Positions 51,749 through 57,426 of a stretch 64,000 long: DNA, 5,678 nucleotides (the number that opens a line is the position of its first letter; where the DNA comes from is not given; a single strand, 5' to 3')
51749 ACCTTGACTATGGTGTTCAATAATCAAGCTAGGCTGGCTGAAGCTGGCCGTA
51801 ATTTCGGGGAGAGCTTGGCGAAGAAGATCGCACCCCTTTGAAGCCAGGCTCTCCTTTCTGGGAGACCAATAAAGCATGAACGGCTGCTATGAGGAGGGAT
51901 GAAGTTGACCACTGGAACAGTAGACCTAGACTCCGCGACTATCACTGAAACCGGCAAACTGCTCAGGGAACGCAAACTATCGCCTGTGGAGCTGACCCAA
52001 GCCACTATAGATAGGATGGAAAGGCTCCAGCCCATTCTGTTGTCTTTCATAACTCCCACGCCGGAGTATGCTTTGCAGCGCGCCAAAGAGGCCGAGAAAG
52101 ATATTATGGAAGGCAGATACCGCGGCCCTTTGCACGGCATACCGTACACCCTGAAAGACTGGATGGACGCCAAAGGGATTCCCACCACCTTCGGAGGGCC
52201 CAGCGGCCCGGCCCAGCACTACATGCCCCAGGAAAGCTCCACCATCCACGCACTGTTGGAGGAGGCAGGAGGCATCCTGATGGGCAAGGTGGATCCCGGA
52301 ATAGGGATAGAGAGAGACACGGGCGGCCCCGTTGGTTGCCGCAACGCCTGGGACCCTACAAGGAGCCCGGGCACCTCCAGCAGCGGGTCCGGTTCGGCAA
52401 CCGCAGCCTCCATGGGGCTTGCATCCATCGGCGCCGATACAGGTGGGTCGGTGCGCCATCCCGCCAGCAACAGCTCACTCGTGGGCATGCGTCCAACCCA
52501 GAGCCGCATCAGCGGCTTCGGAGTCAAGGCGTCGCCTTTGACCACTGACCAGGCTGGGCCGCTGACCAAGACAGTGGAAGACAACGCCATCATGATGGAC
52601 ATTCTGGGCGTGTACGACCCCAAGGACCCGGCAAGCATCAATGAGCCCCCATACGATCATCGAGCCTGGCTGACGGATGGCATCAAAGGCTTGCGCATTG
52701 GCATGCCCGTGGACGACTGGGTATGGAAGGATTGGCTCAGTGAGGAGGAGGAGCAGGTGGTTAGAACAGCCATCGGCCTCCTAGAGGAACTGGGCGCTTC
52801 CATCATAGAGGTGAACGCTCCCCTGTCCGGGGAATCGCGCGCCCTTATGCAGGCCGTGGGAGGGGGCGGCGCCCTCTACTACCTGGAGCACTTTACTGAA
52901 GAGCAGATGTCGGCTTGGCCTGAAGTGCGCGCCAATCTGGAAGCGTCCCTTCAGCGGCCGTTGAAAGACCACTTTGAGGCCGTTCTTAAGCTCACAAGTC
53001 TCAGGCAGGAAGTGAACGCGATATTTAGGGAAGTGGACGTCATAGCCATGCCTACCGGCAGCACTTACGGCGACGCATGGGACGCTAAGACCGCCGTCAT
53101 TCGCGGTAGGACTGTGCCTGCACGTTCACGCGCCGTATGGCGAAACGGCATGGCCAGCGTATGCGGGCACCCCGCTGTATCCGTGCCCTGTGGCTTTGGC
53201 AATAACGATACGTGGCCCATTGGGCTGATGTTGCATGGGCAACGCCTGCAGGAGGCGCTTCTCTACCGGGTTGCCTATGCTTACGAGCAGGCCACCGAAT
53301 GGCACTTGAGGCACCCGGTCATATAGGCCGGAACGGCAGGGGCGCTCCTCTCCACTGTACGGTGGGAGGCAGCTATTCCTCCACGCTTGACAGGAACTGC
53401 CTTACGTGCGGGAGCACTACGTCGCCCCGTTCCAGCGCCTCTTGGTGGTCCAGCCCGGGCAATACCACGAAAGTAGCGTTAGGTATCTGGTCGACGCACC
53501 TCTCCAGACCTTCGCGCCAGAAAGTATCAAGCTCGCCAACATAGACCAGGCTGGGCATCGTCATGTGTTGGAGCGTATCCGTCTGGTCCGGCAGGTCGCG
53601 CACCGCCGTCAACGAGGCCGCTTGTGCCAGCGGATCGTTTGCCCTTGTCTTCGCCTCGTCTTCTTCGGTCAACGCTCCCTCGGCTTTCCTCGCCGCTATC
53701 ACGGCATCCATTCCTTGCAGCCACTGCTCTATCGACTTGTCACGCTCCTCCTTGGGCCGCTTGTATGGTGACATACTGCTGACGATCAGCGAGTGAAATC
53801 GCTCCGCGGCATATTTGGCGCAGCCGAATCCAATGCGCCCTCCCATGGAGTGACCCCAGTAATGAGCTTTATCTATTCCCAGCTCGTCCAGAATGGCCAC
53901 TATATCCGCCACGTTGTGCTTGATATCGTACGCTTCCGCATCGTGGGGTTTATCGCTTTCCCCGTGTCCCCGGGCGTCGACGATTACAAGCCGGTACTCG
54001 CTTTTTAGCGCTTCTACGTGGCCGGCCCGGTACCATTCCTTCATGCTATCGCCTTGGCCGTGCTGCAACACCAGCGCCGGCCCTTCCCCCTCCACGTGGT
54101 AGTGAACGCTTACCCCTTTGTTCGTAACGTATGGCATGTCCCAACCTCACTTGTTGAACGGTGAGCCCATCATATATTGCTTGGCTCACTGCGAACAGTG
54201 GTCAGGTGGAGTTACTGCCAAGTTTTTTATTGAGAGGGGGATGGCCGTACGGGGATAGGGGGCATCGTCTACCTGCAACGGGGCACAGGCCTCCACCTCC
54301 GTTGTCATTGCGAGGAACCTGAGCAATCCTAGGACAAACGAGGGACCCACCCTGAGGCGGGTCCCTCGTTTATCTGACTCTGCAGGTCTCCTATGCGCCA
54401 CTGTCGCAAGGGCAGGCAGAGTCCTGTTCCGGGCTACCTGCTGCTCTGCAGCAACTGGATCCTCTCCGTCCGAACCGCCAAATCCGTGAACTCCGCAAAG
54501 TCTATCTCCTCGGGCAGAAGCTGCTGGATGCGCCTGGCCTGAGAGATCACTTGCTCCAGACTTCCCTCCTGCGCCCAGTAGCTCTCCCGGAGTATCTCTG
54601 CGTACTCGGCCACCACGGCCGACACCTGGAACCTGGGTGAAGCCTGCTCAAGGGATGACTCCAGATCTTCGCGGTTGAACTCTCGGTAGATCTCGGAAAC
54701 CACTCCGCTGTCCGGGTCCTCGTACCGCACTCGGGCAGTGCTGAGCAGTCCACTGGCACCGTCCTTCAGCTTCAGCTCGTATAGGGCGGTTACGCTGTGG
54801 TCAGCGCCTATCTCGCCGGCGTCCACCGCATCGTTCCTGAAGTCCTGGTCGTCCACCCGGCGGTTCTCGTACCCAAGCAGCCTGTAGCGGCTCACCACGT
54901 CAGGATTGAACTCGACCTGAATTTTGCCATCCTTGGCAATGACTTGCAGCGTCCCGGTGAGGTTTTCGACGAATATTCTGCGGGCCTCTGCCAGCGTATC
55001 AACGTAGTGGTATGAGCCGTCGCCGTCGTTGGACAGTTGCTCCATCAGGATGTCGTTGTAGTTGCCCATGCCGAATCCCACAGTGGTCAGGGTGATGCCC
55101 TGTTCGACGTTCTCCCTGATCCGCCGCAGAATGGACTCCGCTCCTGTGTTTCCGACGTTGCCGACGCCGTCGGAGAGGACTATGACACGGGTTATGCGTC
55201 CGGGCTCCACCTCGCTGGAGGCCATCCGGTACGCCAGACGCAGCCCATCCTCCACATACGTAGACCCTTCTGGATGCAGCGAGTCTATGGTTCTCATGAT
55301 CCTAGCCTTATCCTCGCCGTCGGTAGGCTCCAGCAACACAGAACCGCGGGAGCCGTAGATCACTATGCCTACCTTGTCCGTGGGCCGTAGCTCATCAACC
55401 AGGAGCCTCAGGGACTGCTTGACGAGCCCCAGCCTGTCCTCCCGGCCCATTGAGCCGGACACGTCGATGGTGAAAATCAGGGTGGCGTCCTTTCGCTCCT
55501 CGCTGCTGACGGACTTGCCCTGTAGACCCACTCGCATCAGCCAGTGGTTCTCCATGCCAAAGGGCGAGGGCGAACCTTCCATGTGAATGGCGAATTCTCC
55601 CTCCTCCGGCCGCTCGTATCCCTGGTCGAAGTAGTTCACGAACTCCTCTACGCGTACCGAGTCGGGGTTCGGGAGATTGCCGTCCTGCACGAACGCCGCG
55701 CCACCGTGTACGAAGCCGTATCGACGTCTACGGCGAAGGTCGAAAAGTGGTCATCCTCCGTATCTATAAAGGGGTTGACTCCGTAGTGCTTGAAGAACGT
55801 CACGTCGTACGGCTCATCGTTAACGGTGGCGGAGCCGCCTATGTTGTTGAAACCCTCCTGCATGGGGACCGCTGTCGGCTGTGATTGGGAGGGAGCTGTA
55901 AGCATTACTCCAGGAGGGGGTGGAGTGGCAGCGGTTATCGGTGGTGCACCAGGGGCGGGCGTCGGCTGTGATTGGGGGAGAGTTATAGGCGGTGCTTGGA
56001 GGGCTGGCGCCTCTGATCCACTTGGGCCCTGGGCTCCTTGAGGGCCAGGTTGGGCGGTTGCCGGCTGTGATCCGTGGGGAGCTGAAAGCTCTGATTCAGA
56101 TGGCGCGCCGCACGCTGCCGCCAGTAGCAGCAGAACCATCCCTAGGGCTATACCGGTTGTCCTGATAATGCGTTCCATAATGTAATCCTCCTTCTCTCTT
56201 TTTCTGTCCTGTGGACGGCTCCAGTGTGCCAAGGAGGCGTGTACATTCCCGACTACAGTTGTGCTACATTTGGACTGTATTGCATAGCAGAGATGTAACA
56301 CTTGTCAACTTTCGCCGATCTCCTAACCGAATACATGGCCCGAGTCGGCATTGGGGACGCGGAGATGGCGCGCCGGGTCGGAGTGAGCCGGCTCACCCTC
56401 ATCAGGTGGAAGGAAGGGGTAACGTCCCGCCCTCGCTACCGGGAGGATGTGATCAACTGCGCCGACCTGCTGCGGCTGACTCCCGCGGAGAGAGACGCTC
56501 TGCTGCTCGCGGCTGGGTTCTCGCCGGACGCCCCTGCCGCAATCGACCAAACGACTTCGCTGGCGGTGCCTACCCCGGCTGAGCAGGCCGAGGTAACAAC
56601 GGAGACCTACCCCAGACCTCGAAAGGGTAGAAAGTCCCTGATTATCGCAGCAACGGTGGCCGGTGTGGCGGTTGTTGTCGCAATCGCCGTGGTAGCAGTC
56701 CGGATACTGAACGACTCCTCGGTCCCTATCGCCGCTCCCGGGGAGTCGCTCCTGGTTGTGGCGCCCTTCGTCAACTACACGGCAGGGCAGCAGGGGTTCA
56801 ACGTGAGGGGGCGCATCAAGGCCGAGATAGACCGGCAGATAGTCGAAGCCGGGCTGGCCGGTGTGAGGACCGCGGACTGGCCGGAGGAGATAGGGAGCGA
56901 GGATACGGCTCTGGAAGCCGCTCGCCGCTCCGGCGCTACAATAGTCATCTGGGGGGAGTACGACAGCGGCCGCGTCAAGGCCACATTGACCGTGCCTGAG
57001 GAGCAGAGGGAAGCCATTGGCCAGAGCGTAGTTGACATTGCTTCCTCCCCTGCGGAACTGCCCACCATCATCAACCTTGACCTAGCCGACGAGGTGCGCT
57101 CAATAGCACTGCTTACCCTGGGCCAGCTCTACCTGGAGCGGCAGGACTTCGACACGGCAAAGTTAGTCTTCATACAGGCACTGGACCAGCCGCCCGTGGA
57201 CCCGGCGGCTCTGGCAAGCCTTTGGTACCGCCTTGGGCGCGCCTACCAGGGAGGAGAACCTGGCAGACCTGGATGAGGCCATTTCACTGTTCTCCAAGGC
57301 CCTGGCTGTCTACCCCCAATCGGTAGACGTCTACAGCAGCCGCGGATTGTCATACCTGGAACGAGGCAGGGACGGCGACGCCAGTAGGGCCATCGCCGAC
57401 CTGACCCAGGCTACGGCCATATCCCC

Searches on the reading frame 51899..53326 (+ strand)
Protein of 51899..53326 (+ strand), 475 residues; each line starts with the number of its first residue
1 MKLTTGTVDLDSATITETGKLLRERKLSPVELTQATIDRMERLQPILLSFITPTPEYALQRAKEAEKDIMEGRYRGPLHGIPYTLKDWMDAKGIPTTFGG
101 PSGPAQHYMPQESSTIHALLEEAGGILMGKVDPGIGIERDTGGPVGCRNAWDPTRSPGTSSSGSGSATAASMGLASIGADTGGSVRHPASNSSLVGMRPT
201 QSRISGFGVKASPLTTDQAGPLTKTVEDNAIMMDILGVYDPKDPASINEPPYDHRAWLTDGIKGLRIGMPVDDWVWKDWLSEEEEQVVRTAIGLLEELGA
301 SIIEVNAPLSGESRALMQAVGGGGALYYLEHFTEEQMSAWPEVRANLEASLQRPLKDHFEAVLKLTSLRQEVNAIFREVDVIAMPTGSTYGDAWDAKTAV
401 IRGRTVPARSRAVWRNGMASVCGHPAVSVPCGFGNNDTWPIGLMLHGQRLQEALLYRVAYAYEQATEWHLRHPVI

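Call 6: search_protein_families(library=pfam, proteins=[window:51899-53326:+])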
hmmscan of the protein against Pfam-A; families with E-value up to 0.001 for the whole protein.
window:51899-53326:+ (475 aa): 1 family
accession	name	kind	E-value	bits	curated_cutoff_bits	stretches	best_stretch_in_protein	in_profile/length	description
PF01425.27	Amidase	-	9.3e-72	242.9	27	1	31-455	1-444/445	Amidase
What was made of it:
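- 46409..53326 (+): Second Dpp/Opp-type cassette (46409-50292) and two amidases (50347-51771, 51899-53326); context only. Call 6.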

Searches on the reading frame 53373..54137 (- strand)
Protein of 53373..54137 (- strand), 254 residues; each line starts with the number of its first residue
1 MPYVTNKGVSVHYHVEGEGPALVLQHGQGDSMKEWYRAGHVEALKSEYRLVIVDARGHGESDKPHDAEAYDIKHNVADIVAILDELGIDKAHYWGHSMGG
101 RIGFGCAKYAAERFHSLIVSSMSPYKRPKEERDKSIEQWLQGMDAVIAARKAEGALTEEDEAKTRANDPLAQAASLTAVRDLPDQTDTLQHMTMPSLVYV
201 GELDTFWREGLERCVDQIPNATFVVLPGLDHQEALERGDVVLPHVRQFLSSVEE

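Call 6: search_protein_families(library=pfam, proteins=[window:53373-54137:-])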
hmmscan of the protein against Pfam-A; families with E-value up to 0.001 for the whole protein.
window:53373-54137:- (254 aa): 5 families
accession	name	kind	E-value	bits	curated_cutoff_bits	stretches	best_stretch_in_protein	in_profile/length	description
PF00561.26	Abhydrolase_1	-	3.4e-23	83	25.8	1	20-146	1-130/245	alpha/beta hydrolase fold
PF12697.13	Abhydrolase_6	-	4.6e-15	57.3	26.3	1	24-235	3-207/217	Alpha/beta hydrolase family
PF12146.15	Hydrolase_4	-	3.3e-13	49.9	27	1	21-235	6-236/239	Serine aminopeptidase, S33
PF00756.26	Esterase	-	3.2e-05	24.3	22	1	10-173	11-174/251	Putative esterase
PF20408.4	Abhydrolase_11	-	0.00067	19.9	27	0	21-136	4-123/193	Alpha/beta hydrolase domain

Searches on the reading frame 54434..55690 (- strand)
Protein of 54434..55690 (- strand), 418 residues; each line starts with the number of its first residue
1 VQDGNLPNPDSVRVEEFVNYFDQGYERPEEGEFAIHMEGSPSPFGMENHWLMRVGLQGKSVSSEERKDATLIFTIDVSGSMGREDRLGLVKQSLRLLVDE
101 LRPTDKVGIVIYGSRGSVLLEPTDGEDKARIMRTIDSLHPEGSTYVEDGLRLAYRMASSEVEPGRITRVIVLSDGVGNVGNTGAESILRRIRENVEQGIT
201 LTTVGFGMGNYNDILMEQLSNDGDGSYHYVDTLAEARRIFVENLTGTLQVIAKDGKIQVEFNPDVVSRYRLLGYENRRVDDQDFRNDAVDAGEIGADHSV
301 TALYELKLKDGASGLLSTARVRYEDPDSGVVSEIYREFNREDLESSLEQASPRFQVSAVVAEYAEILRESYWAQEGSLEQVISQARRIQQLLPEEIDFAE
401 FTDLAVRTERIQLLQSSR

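Call 6: search_protein_families(library=pfam, proteins=[window:54434-55690:-])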
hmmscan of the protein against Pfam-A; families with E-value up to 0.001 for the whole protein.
window:54434-55690:- (418 aa): 4 families
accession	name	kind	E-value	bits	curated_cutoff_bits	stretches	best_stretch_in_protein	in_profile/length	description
PF12034.13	YfbK_C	-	1.3e-38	133.4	25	2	246-311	1-66/184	Uncharacterized protein YfbK, C-terminal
PF13519.12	VWA_2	-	4e-16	60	27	1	71-175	1-106/107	von Willebrand factor type A domain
PF00092.34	VWA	-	6.8e-16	59.4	23.8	1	71-235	2-167/174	von Willebrand factor type A domain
PF12450.13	vWF_A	-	9.4e-11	42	25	1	2-49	43-91/94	von Willebrand factor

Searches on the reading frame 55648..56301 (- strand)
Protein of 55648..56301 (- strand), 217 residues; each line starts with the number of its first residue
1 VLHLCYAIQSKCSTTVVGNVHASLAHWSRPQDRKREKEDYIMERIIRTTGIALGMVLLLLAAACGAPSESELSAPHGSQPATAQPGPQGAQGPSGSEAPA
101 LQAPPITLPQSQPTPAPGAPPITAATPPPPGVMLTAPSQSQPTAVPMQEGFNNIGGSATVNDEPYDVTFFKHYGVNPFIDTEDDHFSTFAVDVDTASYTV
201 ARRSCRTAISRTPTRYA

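Call 6: search_protein_families(library=pfam, proteins=[window:55648-56301:-])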
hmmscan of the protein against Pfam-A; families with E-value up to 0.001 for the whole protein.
window:55648-56301:- (217 aa): 1 family
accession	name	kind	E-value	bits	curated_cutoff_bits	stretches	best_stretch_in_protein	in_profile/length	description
PF12450.13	vWF_A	-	6e-09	36.2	25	1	170-206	7-43/94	von Willebrand factor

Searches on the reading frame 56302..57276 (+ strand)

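Call 6: search_protein_families(library=pfam, proteins=[window:56302-57276:+])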
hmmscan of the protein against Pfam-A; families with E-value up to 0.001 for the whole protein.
window:56302-57276:+ (324 aa): 1 family
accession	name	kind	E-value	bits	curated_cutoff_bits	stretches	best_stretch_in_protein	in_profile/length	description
PF13560.12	HTH_31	-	2.2e-06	28.3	27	1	4-67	2-64/64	Helix-turn-helix domain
